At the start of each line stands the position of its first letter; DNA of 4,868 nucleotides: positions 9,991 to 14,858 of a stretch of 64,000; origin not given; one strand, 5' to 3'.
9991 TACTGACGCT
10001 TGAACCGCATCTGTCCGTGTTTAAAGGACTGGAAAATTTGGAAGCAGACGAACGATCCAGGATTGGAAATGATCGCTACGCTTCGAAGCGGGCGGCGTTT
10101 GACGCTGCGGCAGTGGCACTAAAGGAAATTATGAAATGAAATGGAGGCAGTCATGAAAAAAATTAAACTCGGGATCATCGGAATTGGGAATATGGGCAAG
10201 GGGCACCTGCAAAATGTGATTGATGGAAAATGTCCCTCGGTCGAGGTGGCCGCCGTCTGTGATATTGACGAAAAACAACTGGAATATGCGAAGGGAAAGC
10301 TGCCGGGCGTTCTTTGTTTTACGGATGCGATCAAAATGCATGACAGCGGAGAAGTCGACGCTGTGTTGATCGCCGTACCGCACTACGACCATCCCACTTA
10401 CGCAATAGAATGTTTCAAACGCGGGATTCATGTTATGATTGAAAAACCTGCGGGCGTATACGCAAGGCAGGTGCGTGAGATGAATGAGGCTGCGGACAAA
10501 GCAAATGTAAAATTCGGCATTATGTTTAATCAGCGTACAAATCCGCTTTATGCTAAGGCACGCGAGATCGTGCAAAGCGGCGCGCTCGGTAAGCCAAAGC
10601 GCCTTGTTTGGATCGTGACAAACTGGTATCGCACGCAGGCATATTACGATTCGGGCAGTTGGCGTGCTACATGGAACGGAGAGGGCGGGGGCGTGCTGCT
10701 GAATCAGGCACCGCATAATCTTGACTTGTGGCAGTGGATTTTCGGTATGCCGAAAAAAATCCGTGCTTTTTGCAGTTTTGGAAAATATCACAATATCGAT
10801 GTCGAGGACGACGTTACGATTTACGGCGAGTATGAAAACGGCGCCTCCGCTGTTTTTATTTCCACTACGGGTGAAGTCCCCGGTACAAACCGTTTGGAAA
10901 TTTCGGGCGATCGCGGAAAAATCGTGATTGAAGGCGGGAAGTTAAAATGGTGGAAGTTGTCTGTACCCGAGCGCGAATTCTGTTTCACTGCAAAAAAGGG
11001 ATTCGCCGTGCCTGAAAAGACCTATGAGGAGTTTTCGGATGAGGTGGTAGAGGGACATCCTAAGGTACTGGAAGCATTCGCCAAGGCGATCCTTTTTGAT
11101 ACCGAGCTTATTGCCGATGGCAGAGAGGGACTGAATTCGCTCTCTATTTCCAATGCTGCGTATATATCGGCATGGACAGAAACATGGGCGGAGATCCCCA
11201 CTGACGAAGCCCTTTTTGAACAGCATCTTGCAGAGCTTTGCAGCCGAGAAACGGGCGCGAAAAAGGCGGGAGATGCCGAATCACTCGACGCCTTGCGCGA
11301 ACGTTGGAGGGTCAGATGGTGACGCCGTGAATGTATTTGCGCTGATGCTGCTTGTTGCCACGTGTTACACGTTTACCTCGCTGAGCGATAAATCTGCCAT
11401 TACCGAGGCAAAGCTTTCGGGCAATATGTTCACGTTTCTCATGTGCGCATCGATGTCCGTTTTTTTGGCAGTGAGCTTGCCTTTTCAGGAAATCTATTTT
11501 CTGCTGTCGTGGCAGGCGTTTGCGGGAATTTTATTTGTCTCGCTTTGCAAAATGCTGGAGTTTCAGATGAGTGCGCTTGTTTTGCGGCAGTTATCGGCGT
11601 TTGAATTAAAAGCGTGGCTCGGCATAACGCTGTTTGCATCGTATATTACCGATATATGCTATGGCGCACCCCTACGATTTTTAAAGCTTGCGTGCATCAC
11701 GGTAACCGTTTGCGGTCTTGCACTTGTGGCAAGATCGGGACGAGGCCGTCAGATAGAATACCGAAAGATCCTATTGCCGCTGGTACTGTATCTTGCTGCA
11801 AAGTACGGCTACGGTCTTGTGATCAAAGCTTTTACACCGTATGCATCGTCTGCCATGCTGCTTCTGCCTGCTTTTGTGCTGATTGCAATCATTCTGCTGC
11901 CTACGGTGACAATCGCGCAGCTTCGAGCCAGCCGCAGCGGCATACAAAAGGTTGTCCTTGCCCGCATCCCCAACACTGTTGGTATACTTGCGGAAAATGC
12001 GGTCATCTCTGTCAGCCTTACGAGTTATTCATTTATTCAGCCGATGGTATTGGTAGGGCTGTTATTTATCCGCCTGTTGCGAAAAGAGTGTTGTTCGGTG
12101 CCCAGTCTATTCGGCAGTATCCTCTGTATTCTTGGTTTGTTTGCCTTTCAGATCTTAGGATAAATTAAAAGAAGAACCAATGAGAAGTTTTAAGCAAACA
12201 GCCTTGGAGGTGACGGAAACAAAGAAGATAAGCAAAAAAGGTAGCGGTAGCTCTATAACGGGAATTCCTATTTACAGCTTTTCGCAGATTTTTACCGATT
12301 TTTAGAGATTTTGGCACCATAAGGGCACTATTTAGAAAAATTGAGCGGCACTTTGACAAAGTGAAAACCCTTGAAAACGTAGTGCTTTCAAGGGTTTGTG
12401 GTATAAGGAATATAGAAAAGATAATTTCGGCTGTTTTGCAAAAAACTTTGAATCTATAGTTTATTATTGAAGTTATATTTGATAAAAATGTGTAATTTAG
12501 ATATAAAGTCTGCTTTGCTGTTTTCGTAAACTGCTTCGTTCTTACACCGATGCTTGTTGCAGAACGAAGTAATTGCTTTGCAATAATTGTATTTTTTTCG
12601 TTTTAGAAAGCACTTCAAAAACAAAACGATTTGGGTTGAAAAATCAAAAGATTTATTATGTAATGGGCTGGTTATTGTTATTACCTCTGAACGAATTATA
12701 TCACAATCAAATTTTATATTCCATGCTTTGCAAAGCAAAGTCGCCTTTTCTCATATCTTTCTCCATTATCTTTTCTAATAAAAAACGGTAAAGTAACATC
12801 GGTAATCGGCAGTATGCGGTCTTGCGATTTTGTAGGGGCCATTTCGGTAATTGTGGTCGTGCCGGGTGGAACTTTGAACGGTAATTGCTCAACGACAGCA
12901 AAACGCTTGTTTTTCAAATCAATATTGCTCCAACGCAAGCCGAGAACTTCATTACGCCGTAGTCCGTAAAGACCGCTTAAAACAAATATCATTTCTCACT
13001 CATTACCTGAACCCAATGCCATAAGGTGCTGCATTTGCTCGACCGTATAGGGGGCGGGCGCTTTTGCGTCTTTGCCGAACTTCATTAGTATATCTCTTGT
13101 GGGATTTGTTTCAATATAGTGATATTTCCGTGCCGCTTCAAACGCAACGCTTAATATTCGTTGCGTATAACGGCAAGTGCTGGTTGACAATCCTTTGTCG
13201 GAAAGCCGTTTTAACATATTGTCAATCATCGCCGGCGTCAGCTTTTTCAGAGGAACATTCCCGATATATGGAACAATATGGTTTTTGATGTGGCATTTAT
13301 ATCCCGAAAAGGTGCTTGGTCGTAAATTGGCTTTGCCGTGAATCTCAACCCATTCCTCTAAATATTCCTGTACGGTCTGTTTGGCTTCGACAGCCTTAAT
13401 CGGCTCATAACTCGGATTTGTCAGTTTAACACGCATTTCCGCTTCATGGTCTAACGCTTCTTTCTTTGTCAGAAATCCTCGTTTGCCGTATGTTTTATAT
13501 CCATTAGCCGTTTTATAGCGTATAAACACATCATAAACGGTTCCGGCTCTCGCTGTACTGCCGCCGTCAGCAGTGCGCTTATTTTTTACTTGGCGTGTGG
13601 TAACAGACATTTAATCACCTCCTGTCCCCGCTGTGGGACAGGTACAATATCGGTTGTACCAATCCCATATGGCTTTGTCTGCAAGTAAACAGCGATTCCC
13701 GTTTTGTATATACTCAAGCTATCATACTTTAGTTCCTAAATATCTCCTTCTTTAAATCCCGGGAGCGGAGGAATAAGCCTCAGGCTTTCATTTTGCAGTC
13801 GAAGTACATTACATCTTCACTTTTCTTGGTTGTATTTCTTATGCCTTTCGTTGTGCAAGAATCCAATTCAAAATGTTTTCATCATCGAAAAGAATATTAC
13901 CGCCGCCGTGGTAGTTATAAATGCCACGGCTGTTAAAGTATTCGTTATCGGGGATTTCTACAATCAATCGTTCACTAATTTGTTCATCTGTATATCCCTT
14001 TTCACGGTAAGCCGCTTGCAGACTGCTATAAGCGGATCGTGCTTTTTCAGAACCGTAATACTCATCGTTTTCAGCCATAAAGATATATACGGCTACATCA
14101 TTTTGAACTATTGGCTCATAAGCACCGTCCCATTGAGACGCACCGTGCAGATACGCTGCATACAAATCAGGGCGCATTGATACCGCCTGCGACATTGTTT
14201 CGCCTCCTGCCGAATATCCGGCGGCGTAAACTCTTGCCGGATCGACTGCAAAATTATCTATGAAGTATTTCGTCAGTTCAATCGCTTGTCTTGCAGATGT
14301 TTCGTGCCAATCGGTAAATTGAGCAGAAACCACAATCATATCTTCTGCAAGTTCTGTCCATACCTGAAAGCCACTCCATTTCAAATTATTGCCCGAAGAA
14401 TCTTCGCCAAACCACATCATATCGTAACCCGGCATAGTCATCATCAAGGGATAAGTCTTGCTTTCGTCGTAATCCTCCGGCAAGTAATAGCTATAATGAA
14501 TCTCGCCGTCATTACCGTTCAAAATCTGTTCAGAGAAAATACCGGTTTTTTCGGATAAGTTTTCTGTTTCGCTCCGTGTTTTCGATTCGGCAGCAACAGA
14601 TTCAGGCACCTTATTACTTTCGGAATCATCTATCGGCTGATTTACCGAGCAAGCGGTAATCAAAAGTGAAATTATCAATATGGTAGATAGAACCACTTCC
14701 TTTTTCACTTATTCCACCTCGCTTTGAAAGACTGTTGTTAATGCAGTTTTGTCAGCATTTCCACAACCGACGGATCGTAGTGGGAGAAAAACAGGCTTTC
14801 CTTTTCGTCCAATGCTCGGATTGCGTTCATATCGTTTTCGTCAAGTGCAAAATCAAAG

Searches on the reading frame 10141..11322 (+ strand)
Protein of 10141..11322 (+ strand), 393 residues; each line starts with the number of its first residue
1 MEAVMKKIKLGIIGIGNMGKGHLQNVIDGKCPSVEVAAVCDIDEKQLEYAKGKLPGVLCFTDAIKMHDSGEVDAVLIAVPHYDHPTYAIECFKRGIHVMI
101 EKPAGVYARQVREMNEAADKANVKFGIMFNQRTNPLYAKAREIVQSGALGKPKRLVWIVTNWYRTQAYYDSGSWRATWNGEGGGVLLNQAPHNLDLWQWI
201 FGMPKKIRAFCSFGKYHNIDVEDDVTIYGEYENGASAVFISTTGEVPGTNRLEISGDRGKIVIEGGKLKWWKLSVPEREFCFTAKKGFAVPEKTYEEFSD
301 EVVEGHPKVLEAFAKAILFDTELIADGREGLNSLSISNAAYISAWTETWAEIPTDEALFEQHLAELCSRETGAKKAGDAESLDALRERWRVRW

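Call 31: search_protein_families(library=pfam, proteins=[window:10141-11322:+], max_evalue=0.0001)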
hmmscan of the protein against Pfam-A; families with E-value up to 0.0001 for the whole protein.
window:10141-11322:+ (393 aa): 4 families
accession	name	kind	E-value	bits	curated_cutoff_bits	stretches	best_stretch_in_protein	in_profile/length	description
PF22725.1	GFO_IDH_MocA_C3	-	1.5e-27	96.5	27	1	137-262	1-124/124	GFO/IDH/MocA C-terminal domain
PF02894.22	GFO_IDH_MocA_C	-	9.5e-23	81.6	22.9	1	142-351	2-217/218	Oxidoreductase family, C-terminal alpha/beta domain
PF01408.29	GFO_IDH_MocA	-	1.3e-20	74.7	24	1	8-126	1-117/120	Oxidoreductase family, NAD-binding Rossmann fold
PF22685.1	Gal80p_C-like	-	1.7e-05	25.5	29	0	137-265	3-152/152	Gal80p, C-terminal domain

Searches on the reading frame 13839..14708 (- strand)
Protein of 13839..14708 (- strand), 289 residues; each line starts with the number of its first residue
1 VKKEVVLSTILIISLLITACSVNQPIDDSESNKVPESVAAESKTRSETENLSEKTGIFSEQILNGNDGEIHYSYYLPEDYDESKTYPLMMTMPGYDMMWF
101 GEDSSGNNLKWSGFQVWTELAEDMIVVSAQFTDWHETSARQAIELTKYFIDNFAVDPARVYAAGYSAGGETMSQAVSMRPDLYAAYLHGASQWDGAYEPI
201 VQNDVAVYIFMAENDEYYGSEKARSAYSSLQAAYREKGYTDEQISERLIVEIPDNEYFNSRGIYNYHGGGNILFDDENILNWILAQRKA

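Call 32: search_protein_families(library=pfam, proteins=[window:13839-14708:-], max_evalue=0.0001)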
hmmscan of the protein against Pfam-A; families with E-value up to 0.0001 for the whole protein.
window:13839-14708:- (289 aa): 1 family
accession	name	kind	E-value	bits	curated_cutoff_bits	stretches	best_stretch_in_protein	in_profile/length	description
PF00326.27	Peptidase_S9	-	6.1e-09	36.1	22.6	1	133-194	39-100/213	Prolyl oligopeptidase family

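Call 47: search_protein_families(library=ncbifam, proteins=[window:13839-14708:-], max_evalue=0.001)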
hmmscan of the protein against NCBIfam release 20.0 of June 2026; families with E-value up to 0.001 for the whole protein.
window:13839-14708:- (289 aa): 2 families
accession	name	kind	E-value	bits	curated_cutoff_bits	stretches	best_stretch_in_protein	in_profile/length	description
NF050058.1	e_dPHAscl_type1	hypoth_equivalog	8.1e-09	35.4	150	1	143-187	89-133/276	extracellular catalytic domain type 1 short-chain-length polyhydroxyalkanoate depolymerase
TIGR01840.1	esterase_phb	subfamily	1.8e-05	24.3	107.85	1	139-190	76-127/213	PHB depolymerase family esterase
